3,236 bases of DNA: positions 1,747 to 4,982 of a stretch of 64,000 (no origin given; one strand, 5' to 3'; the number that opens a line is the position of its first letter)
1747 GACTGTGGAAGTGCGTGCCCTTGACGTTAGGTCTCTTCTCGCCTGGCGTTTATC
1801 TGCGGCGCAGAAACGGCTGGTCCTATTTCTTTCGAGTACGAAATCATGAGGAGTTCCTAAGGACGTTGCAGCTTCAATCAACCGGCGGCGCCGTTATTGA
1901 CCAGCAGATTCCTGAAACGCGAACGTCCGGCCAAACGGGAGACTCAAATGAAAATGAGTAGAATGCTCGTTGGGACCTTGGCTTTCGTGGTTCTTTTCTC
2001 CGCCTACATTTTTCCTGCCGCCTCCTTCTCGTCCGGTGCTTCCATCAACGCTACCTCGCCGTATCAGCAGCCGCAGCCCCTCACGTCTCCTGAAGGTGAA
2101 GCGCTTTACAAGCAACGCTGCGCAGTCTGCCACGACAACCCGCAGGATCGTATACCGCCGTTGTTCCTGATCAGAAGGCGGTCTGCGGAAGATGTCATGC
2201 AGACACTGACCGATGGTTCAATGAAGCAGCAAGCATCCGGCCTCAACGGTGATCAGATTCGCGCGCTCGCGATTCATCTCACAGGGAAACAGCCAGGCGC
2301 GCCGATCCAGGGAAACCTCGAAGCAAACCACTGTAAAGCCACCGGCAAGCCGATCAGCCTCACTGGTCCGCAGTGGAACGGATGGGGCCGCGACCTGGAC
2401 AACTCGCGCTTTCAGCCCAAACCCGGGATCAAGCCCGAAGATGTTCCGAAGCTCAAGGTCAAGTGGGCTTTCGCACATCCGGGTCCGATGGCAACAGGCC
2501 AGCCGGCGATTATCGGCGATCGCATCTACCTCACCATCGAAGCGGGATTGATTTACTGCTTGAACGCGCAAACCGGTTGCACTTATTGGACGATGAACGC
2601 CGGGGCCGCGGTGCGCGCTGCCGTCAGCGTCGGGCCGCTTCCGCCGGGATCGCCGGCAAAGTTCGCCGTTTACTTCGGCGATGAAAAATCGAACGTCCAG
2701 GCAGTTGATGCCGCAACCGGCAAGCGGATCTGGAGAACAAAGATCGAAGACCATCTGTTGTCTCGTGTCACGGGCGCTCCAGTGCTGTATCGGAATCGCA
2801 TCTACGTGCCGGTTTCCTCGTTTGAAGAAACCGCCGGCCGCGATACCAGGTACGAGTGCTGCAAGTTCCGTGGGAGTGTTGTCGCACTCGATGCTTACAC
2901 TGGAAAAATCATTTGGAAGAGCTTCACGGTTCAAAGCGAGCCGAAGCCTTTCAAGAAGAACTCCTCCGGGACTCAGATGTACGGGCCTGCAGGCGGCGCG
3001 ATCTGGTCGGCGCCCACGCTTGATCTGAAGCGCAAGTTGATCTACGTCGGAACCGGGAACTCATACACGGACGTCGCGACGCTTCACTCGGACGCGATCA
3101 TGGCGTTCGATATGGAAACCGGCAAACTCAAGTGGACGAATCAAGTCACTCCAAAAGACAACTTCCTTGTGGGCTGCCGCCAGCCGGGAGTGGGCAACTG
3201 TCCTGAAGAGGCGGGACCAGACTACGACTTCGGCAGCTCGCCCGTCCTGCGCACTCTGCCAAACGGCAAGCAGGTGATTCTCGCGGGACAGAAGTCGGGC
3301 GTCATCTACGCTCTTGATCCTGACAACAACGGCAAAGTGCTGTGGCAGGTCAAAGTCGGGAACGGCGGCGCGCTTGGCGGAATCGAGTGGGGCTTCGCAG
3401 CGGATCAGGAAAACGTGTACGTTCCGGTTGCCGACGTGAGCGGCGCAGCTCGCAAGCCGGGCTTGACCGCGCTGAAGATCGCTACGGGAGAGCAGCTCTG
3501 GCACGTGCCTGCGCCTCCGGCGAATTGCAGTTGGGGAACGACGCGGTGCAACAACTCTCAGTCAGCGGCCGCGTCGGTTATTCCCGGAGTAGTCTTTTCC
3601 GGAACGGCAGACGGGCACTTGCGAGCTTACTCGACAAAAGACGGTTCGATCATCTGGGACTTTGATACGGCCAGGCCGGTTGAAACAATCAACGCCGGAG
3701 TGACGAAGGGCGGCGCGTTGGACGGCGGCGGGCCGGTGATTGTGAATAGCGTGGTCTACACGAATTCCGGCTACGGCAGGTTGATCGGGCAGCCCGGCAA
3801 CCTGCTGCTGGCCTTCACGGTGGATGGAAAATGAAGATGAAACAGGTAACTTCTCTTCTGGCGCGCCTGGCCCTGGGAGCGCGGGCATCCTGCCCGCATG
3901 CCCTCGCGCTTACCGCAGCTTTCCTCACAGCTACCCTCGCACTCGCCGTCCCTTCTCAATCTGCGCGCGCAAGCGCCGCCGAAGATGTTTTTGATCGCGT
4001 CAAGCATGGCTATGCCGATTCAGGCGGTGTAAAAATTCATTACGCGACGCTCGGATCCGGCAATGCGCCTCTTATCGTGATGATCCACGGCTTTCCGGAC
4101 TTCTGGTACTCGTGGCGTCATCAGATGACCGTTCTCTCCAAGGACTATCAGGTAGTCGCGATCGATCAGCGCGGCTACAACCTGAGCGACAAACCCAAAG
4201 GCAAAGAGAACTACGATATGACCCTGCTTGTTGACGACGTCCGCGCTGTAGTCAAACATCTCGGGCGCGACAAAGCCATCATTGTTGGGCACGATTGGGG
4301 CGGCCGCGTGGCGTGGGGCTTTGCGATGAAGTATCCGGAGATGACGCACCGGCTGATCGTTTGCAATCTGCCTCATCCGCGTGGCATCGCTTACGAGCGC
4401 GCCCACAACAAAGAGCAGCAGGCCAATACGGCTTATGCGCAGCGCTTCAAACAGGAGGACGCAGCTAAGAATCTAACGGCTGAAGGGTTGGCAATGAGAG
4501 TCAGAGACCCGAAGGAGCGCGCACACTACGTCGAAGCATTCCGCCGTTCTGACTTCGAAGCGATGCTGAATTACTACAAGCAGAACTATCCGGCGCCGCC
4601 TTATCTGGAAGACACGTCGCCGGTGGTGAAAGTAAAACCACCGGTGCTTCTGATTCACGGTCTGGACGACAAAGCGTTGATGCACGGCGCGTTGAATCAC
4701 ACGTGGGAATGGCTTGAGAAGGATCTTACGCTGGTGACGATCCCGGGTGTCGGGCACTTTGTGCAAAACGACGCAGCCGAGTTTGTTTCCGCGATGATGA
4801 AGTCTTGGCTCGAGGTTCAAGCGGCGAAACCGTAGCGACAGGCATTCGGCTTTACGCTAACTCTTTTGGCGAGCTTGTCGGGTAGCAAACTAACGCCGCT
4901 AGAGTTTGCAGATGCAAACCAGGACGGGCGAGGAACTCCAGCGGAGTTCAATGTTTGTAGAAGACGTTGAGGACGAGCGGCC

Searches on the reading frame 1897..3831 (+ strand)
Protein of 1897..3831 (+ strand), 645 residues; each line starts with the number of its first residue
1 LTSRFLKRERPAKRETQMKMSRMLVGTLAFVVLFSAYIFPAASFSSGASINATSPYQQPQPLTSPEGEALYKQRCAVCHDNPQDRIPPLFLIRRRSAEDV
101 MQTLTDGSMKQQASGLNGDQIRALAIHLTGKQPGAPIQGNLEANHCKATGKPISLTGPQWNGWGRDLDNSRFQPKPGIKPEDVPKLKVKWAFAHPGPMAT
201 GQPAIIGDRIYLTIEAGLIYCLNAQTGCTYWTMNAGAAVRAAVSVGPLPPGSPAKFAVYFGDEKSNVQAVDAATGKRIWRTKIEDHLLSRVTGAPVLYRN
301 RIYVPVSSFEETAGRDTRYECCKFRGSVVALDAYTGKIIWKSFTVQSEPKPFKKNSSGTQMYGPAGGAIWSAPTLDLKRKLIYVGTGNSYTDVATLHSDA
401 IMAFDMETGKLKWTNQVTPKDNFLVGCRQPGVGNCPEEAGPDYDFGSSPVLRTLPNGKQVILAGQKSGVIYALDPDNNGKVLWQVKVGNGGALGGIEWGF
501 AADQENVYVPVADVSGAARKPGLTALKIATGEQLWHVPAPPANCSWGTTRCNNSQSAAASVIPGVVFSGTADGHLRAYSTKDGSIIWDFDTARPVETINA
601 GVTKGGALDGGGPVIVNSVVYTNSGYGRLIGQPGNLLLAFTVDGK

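Call 29: search_protein_families(library=pfam, proteins=[window:1897-3831:+], max_evalue=0.00001)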
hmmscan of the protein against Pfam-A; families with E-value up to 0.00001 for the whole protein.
window:1897-3831:+ (645 aa): 4 families
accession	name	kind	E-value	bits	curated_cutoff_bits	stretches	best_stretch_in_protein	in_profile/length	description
PF01011.28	PQQ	-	6.7e-32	111.4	26.7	2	291-486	162-339/595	Glucose/ethanol/alcohol dehydrogenase, beta-propeller domain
PF13360.13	PQQ_2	-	1.6e-30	106.9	27.6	2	190-342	17-144/233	Outer membrane protein assembly factor BamB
PF13570.13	Beta-prop_ACSF4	-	5.2e-21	75.8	133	1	207-341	61-170/329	Beta-alanine-activating enzyme, beta-propeller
PF13442.11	Cytochrome_CBB3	-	4.1e-06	27.5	27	1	66-127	5-67/68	Cytochrome C oxidase, cbb3-type, subunit III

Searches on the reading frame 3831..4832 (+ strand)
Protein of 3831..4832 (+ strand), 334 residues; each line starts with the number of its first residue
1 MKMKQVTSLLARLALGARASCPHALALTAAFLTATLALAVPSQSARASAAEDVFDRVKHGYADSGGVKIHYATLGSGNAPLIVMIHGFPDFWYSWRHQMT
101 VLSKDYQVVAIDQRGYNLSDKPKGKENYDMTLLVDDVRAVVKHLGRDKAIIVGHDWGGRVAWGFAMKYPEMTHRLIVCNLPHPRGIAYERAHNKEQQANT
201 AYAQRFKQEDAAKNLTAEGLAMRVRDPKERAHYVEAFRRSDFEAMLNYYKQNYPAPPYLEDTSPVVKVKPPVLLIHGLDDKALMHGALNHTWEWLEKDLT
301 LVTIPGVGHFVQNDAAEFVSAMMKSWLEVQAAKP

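Call 29: search_protein_families(library=pfam, proteins=[window:3831-4832:+], max_evalue=0.00001)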
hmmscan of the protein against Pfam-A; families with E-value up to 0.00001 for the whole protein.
window:3831-4832:+ (334 aa): 3 families
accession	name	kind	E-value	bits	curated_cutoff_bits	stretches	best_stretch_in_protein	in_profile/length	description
PF00561.26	Abhydrolase_1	-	1.1e-29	104.3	25.8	1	80-313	1-242/245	alpha/beta hydrolase fold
PF12697.13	Abhydrolase_6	-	6.7e-21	76.4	26.3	1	82-320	1-216/217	Alpha/beta hydrolase family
PF12146.15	Hydrolase_4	-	1.5e-13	51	27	1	81-314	6-237/239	Serine aminopeptidase, S33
